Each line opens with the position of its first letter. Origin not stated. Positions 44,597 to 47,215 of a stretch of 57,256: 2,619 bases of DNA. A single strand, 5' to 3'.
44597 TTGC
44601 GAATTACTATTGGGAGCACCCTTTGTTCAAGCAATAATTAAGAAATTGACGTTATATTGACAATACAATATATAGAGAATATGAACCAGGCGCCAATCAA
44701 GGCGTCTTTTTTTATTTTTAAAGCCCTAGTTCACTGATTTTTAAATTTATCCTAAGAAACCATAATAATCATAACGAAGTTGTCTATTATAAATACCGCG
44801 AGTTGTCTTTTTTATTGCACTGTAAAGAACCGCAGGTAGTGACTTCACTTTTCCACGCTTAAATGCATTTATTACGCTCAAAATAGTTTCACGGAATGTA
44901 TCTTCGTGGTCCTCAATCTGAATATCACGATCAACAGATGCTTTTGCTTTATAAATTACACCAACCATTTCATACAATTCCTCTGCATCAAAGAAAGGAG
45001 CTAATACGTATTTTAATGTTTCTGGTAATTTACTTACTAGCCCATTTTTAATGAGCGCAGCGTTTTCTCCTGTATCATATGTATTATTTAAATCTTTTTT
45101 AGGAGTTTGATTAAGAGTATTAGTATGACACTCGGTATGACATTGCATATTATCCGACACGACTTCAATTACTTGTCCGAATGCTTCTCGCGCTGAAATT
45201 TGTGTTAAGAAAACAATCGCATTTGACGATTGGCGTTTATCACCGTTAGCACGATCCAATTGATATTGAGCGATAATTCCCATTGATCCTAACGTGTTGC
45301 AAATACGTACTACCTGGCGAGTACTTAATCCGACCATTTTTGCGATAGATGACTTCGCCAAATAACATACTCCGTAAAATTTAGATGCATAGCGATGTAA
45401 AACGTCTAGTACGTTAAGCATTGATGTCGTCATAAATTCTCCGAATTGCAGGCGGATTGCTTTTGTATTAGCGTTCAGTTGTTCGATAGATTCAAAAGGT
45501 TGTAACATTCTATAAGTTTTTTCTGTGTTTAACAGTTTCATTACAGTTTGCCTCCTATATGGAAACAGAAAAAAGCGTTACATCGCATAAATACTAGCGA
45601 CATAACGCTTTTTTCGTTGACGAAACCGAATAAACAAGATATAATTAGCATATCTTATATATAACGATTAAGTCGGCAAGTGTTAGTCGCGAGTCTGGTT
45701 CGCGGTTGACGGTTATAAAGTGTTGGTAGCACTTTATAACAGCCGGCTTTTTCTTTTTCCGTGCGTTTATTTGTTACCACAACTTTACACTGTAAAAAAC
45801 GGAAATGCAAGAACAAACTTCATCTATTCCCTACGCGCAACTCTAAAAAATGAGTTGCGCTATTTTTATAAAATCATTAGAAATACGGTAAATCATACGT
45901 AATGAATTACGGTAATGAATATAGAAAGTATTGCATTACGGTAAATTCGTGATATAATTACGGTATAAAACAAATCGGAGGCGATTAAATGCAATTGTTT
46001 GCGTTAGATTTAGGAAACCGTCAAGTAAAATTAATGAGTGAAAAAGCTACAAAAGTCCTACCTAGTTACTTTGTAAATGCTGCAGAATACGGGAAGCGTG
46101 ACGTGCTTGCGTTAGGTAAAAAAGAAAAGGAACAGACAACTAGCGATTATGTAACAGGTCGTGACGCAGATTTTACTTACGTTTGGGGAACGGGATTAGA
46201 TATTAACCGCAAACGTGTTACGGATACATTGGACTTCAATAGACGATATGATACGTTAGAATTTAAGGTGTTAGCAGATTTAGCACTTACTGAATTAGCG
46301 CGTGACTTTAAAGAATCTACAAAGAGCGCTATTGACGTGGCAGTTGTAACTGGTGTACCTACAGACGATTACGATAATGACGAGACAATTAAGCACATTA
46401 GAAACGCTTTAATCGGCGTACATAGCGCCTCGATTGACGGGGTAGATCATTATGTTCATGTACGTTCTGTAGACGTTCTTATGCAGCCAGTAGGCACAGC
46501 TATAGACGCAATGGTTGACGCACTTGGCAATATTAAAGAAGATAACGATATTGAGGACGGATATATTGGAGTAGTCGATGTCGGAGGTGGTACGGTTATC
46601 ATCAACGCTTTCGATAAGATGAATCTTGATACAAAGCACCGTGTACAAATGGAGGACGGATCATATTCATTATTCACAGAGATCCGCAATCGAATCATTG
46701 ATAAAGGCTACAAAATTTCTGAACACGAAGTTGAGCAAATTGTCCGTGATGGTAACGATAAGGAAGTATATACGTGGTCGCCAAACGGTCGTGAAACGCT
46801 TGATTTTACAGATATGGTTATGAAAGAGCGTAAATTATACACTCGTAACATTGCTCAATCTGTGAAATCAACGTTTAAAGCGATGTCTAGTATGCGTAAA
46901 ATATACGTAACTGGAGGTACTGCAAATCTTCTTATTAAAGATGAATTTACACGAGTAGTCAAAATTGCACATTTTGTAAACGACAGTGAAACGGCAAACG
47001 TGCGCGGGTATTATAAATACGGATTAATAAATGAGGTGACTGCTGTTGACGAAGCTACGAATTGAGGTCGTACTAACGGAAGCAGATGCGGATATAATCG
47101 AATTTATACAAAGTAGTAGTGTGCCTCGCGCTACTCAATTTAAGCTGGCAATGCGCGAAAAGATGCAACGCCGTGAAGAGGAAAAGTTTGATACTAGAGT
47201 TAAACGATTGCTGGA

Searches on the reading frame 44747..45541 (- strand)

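Call 93: search_protein_families(library=pfam, max_evalue=0.001, proteins=[window:44747-45541:-])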
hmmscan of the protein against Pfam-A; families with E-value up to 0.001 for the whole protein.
window:44747-45541:- (264 aa): 1 family
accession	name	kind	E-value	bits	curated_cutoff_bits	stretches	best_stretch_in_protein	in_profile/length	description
PF13730.12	HTH_36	-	8.6e-05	22.7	25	1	43-90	9-55/55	Helix-turn-helix domain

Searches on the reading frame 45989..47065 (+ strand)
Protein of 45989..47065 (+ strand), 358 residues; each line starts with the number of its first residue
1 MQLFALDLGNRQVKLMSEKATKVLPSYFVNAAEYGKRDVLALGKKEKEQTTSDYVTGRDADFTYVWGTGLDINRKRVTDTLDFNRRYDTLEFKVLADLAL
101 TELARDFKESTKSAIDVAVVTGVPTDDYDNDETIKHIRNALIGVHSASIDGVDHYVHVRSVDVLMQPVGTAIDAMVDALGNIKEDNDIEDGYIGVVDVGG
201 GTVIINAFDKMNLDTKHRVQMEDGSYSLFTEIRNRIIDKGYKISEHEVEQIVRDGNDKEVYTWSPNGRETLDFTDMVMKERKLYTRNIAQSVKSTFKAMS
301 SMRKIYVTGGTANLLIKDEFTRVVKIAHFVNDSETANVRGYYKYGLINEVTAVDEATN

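Call 93: search_protein_families(library=pfam, max_evalue=0.001, proteins=[window:45989-47065:+])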
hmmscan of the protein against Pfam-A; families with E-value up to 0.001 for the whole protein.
window:45989-47065:+ (358 aa): 4 families
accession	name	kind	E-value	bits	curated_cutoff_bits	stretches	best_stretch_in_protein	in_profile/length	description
PF17989.7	ALP_N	-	1.5e-15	58.1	26.3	1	5-169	1-148/148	Actin like proteins N terminal domain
PF22128.2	Alp7A_like_C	-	3e-11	43.8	22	1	195-315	4-129/156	Alp7A C-terminal domain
PF21523.3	ParM_N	-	2.9e-06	27.9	27.4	1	195-325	9-136/159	Plasmid segregation protein ParM, C-terminal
PF21522.3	MreB-like_C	-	0.0001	23.3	27.8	1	195-315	1-117/123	Archaeal actin homologue MreB-like, C-terminal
